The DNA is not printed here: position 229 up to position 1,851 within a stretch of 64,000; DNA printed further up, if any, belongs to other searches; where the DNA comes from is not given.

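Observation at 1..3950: Porin-cytochrome-like module: barrel candidate + 14-haem secreted cytochrome + multihaem lipoprotein cytochrome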

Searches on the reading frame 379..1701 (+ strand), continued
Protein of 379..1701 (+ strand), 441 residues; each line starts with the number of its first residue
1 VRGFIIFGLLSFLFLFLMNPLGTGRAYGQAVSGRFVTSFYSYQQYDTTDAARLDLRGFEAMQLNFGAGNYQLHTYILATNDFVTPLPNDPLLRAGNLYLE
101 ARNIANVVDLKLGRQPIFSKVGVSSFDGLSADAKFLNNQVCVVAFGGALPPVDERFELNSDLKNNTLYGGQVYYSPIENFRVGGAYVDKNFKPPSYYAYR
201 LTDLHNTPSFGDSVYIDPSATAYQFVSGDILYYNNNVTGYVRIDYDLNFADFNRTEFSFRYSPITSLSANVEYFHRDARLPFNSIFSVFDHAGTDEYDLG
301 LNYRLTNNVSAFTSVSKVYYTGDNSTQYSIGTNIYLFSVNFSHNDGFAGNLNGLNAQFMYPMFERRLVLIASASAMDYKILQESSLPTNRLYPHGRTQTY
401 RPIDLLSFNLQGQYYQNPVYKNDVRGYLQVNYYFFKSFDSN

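Call 55: search_protein_families(library=ncbifam, max_evalue=0.001, proteins=[L001:559-963:+, L001:1371-1676:+, L001:1680-4331:+, L001:4352-5050:+, L001:5055-6083:+, L001:6070-6969:+, L001:6969-8960:+, L001:8953-9372:+, L001:9412-9960:+])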
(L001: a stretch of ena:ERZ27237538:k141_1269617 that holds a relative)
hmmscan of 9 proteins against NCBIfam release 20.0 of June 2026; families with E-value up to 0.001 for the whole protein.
L001:559-963:+ (135 aa): 0 families

L001:1371-1676:+ (102 aa): 3 families
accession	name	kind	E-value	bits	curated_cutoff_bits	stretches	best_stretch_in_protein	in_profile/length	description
NF033459.1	DksA_like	equivalog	9.2e-09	35.6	105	1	45-95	60-110/113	RNA polymerase-binding protein DksA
TIGR02890.1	bacill_yteA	subfamily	3.6e-06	27.2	134.4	1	46-96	69-119/159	regulatory protein, yteA family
TIGR02420.1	dksA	equivalog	1.8e-05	25.1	115.5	1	53-92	70-109/110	RNA polymerase-binding protein DksA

L001:1680-4331:+ (884 aa): 11 families
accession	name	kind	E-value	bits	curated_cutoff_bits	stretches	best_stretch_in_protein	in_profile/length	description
TIGR03508.1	decahem_SO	subfamily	6e-26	91.5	192.2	4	135-246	70-178/258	DmsE family decaheme c-type cytochrome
TIGR01583.1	formate-DH-gamm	equivalog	1.6e-18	67.5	115.85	1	652-861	4-196/204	formate dehydrogenase subunit gamma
TIGR04257.1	nanowire_3heme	domain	2.3e-11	43.7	40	0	540-579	23-62/75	c(7)-type cytochrome triheme domain-containing protein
NF008659.0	PRK11659.1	equivalog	3.9e-10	39.7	184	0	234-290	45-84/188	cytochrome c nitrite reductase pentaheme subunit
NF007924.0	PRK10639.1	equivalog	6e-09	36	341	1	650-871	7-207/211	formate dehydrogenase cytochrome b556 subunit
TIGR03153.1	cytochr_NrfH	equivalog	3.6e-08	33.6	134.2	0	215-320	29-137/138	cytochrome c nitrite reductase small subunit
TIGR02125.1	CytB-hydogenase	equivalog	1.1e-07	31.6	121.5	1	656-805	6-152/212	Ni/Fe-hydrogenase, b-type cytochrome subunit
TIGR03146.1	cyt_nit_nrfB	equivalog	2.2e-06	28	166.6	0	187-226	11-52/145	cytochrome c nitrite reductase pentaheme subunit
TIGR02161.1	napC_nirT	subfamily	8.9e-06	25.7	310.6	0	262-292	58-86/185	periplasmic nitrate (or nitrite) reductase c-type cytochrome, NapC/NirT family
NF007558.0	PRK10179.1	equivalog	2.5e-05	24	339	1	647-867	4-205/217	formate dehydrogenase-N subunit gamma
NF045713.1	CxxCH_16_HmcA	equivalog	0.0003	19.5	400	0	216-378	113-256/541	sulfate respiration complex hexadecaheme cytochrome HmcA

L001:4352-5050:+ (233 aa): 4 families
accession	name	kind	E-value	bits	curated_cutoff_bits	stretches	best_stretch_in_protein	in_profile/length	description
TIGR01583.1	formate-DH-gamm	equivalog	3e-22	79.6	115.85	1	4-220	1-202/204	formate dehydrogenase subunit gamma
NF007924.0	PRK10639.1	equivalog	5.5e-17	62.2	341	1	2-224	4-207/211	formate dehydrogenase cytochrome b556 subunit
NF007558.0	PRK10179.1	equivalog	1.6e-14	54.1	339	1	13-229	15-214/217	formate dehydrogenase-N subunit gamma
TIGR02125.1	CytB-hydogenase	equivalog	4.9e-08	32.7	121.5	1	7-184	2-179/212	Ni/Fe-hydrogenase, b-type cytochrome subunit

L001:5055-6083:+ (343 aa): 5 families
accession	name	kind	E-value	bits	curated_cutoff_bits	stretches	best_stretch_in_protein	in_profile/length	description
NF045713.1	CxxCH_16_HmcA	equivalog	3.1e-10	39.3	400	1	19-213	75-254/541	sulfate respiration complex hexadecaheme cytochrome HmcA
NF008659.0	PRK11659.1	equivalog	6.7e-09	35.7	184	0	245-290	134-176/188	cytochrome c nitrite reductase pentaheme subunit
TIGR03146.1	cyt_nit_nrfB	equivalog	4.4e-07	30.3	166.6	0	245-283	108-143/145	cytochrome c nitrite reductase pentaheme subunit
TIGR01905.1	paired_CXXCH_1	subfamily_domain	0.00017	21.4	25.2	0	120-155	8-38/41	doubled CXXCH domain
TIGR04257.1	nanowire_3heme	domain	0.00029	20.9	40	0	245-283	22-60/75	c(7)-type cytochrome triheme domain-containing protein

L001:6070-6969:+ (300 aa): 4 families
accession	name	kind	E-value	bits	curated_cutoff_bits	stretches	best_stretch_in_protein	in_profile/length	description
TIGR01583.1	formate-DH-gamm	equivalog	8.7e-14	52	115.85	1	74-287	4-202/204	formate dehydrogenase subunit gamma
TIGR02125.1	CytB-hydogenase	equivalog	2.9e-08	33.5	121.5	1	74-241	2-168/212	Ni/Fe-hydrogenase, b-type cytochrome subunit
NF007924.0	PRK10639.1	equivalog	2e-07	31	341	1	68-293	3-209/211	formate dehydrogenase cytochrome b556 subunit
NF007558.0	PRK10179.1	equivalog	0.00018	21.2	339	1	72-293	7-211/217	formate dehydrogenase-N subunit gamma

L001:6969-8960:+ (664 aa): 7 families
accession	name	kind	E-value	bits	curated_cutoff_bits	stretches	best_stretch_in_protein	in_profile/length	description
TIGR03153.1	cytochr_NrfH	equivalog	1.7e-16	60.5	134.2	1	8-145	6-135/138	cytochrome c nitrite reductase small subunit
TIGR03508.1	decahem_SO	subfamily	6.4e-12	45.5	192.2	0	99-284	4-177/258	DmsE family decaheme c-type cytochrome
TIGR03507.1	decahem_SO1788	subfamily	3e-11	42.5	209.3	1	29-116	242-309/672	OmcA/MtrC family decaheme c-type cytochrome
NF041781.1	mnquin_red_QrcA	equivalog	1.3e-09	37.9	180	1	534-583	41-92/174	menaquinone reductase multiheme cytochrome c subunit QrcA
NF041028.1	decahem_GSU2203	exception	3.6e-08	33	325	1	437-570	33-163/317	GSU2203 family decaheme c-type cytochrome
NF008659.0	PRK11659.1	equivalog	5.5e-05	22.9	184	0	435-505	105-171/188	cytochrome c nitrite reductase pentaheme subunit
NF011606.0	PRK15032.1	equivalog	0.00021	20.6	455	1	24-85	39-106/390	pentaheme c-type cytochrome TorC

L001:8953-9372:+ (140 aa): 4 families
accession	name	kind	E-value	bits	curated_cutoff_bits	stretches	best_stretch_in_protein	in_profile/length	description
NF033459.1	DksA_like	equivalog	3.5e-12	46.6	105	1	33-136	6-105/113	RNA polymerase-binding protein DksA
TIGR02420.1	dksA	equivalog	9e-08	32.5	115.5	1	74-136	43-107/110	RNA polymerase-binding protein DksA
TIGR02890.1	bacill_yteA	subfamily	2.8e-07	30.8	134.4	1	86-137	63-114/159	regulatory protein, yteA family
NF008045.0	PRK10778.1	equivalog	5.7e-05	23.4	289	1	84-136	84-138/151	RNA polymerase-binding protein DksA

L001:9412-9960:+ (183 aa): 7 families
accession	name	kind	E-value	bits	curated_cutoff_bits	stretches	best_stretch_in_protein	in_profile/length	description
NF041198.1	UshA_like_PCGU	equivalog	1.7e-14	53.3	275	1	24-163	402-515/519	UshA-like (seleno)protein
NF043010.1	Cyt554_Nsmonas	equivalog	1.3e-09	37.8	400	1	6-126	7-125/238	cytochrome c-550 CycA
TIGR03508.1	decahem_SO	subfamily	1.1e-08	34.8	192.2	1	85-160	5-80/258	DmsE family decaheme c-type cytochrome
NF041028.1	decahem_GSU2203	exception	9.1e-07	28.4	325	1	82-160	36-111/317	GSU2203 family decaheme c-type cytochrome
TIGR03507.1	decahem_SO1788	subfamily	2.8e-05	22.8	209.3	1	27-163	178-308/672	OmcA/MtrC family decaheme c-type cytochrome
TIGR01905.1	paired_CXXCH_1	subfamily_domain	5.4e-05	23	25.2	0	148-160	27-39/41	doubled CXXCH domain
NF041895.1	choice_anch_V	domain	0.00059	19.9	42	0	104-133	19-49/150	choice-of-anchor V domain-containing protein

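Call 57: search_protein_representatives(alignment_id=A2)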
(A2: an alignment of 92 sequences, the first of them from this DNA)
Query: 92 sequences, 426 profile positions. Proteins with E-value up to 0.001 (for the whole library): 526; up to 1e-10: 321; up to 1e-30: 142. The best 150 are listed.
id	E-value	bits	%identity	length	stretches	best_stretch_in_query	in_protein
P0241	4.2e-197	671.7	-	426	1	1-425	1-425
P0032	4.6e-161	552.9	-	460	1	5-423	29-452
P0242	1.1e-148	512.1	-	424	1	8-421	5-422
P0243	1.3e-137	475.6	-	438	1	6-425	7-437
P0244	7.3e-133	460.0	-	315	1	109-423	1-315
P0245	5.1e-127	440.8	-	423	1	5-423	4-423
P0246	1.2e-126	439.5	-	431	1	5-423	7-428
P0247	9.4e-123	426.7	-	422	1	9-424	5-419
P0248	1.0e-121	423.3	-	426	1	5-425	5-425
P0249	7.1e-118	410.6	-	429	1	1-424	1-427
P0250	2.9e-117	408.6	-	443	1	4-423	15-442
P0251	3.4e-113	395.2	-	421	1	13-425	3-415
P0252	2.5e-112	392.4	-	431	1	2-424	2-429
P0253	3.0e-112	392.1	-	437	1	7-424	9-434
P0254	1.2e-111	390.2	-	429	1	3-425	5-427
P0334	6.2e-43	163.7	-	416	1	5-419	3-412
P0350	5.2e-37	144.2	-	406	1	8-413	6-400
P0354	1.4e-35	139.5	-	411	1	2-417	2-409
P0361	2.3e-33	132.2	-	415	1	9-417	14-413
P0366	1.1e-32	130.0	-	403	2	207-419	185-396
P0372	1.6e-31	126.1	-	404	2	5-196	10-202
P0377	2.9e-31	125.3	-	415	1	2-417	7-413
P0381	8.5e-31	123.7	-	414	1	8-417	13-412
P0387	5.7e-30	121.0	-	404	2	224-417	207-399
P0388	6.0e-30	120.9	-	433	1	8-419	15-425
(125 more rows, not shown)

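Call 59: list_cluster_members(proteins=[P0334, P0350, P0354, P0361, P0366, P0372, P0377, P0381, P0387, P0388])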
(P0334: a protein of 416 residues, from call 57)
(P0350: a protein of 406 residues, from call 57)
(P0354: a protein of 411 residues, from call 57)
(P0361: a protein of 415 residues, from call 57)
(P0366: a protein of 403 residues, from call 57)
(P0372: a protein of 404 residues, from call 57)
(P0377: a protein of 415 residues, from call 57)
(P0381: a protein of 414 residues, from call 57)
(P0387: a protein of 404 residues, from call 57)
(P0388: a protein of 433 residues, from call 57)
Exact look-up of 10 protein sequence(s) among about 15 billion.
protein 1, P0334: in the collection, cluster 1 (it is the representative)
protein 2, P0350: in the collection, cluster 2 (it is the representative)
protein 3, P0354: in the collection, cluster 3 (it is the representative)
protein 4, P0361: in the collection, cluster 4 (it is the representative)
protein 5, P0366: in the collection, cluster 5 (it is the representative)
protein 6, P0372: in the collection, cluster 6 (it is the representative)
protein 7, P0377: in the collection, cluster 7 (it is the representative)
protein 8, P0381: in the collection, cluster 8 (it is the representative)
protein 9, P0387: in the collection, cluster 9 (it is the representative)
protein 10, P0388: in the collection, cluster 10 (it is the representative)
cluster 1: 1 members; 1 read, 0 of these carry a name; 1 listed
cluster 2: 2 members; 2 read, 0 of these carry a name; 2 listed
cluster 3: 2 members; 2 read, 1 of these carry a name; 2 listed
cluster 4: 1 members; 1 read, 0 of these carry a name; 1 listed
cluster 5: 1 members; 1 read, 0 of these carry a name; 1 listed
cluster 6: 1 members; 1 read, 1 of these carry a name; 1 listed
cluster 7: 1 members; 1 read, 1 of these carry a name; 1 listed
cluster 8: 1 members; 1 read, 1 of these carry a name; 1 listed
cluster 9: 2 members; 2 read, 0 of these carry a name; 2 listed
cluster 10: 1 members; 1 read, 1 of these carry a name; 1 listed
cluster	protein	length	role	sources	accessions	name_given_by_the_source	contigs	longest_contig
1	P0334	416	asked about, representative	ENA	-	-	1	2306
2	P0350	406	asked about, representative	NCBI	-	-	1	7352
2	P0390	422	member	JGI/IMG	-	-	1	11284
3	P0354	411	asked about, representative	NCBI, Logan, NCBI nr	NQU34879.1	MAG: hypothetical protein HQ521_16755 [Bacteroidetes bacterium] | hypothetical protein [Bacteroidota bacterium]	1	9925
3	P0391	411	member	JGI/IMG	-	-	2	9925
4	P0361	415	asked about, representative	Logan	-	-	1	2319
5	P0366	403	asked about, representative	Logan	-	-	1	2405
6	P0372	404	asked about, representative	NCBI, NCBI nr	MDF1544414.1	MAG: hypothetical protein P1R58_04855 [bacterium] | hypothetical protein [bacterium]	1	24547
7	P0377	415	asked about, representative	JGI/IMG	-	hypothetical protein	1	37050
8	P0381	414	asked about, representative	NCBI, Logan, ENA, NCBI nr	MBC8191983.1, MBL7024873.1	MAG: hypothetical protein ISR87_05405 [Candidatus Marinimicrobia bacterium] | hypothetical protein [FCB group bacterium]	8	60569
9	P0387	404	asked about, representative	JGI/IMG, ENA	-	-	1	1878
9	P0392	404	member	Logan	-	-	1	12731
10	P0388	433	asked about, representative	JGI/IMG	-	hypothetical protein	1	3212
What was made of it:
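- On Geobacter Pcc (OmbB-OmaB-OmcB) in the strict sense: Distant family members sampled here are Marinimicrobia, FCB-group and Bacteroidota proteins (calls 57, 59).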

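Call 74: list_cluster_members(proteins=[P0086, P0075, P0077, P0080, P0074, P0054, P0117, P0068, P0092, P0069])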
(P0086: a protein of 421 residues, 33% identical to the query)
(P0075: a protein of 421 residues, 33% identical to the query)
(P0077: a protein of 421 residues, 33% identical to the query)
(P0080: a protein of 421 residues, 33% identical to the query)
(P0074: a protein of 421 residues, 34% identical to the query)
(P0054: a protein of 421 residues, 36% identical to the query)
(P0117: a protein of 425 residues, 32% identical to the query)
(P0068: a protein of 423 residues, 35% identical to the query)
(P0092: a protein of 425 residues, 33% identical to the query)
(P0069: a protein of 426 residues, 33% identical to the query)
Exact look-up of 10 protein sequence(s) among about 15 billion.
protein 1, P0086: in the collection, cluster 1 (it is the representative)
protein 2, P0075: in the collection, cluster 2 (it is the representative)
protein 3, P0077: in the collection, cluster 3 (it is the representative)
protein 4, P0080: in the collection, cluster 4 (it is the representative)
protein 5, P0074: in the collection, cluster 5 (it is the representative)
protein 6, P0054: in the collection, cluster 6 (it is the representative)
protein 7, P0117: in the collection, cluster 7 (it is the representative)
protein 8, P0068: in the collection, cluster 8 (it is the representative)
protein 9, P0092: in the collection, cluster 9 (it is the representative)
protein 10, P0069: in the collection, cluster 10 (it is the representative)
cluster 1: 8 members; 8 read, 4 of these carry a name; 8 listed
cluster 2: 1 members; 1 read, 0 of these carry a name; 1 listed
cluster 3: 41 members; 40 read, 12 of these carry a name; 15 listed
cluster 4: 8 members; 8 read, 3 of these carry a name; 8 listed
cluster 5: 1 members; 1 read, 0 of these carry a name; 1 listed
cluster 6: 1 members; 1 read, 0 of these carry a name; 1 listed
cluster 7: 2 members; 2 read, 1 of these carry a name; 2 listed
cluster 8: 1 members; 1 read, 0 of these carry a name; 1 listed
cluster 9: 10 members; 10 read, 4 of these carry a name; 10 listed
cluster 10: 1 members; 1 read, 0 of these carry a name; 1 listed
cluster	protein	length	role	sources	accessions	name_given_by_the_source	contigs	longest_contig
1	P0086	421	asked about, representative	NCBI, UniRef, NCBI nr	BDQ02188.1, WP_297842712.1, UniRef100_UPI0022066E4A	hypothetical protein [Ignavibacterium sp.] | hypothetical protein n=1 Tax=Ignavibacterium sp. TaxID=2651167 RepID=UPI0022066E4A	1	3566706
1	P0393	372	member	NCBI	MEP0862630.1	MAG: hypothetical protein HRF52_14445 [Ignavibacterium sp.]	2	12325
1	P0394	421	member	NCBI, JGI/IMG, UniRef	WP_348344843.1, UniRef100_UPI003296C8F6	hypothetical protein [Ignavibacterium sp.] | hypothetical protein | hypothetical protein n=1 Tax=Ignavibacterium sp. TaxID=2651167 RepID=UPI003296C8F6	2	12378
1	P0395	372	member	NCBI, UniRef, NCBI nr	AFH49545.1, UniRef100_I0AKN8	Hypothetical protein IALB_1839 [Ignavibacterium album JCM 16511] | Uncharacterized protein n=2 Tax=Ignavibacterium album TaxID=591197 RepID=I0AKN8_IGNAJ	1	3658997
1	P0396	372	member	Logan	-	-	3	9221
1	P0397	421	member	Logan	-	-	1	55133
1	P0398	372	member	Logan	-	-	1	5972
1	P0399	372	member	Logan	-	-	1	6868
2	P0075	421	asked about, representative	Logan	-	-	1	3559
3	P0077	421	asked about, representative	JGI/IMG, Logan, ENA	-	-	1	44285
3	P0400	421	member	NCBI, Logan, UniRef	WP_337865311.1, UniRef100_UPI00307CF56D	hypothetical protein [Ignavibacterium sp.] | hypothetical protein n=1 Tax=Ignavibacterium sp. TaxID=2651167 RepID=UPI00307CF56D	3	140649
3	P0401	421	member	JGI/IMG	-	hypothetical protein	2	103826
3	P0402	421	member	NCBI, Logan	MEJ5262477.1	MAG: hypothetical protein WHT45_07335 [Ignavibacterium sp.]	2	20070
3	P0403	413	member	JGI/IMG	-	hypothetical protein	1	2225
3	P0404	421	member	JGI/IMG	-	hypothetical protein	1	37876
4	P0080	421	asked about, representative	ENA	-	-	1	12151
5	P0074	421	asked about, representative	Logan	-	-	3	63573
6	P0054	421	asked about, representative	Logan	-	-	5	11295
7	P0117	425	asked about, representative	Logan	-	-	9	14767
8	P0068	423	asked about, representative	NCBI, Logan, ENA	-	-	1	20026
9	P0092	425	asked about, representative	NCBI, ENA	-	-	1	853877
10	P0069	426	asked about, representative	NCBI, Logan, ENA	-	-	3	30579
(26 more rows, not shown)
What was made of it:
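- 229..1704 (+): Outer-membrane beta-barrel (porin-like) component, a homologue of IALB_1839. From GTG 229 the precursor is 491 aa, and the signal-peptide h-region starts at about codon 52. An internal alternative start exists at GTG 379. The mature protein starts at about Q at 463. IALB_1839 sits in the same 90% cluster as hit P0086 (call 74).
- IALB_1839 is in the cluster of hit P0086 (call 74).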
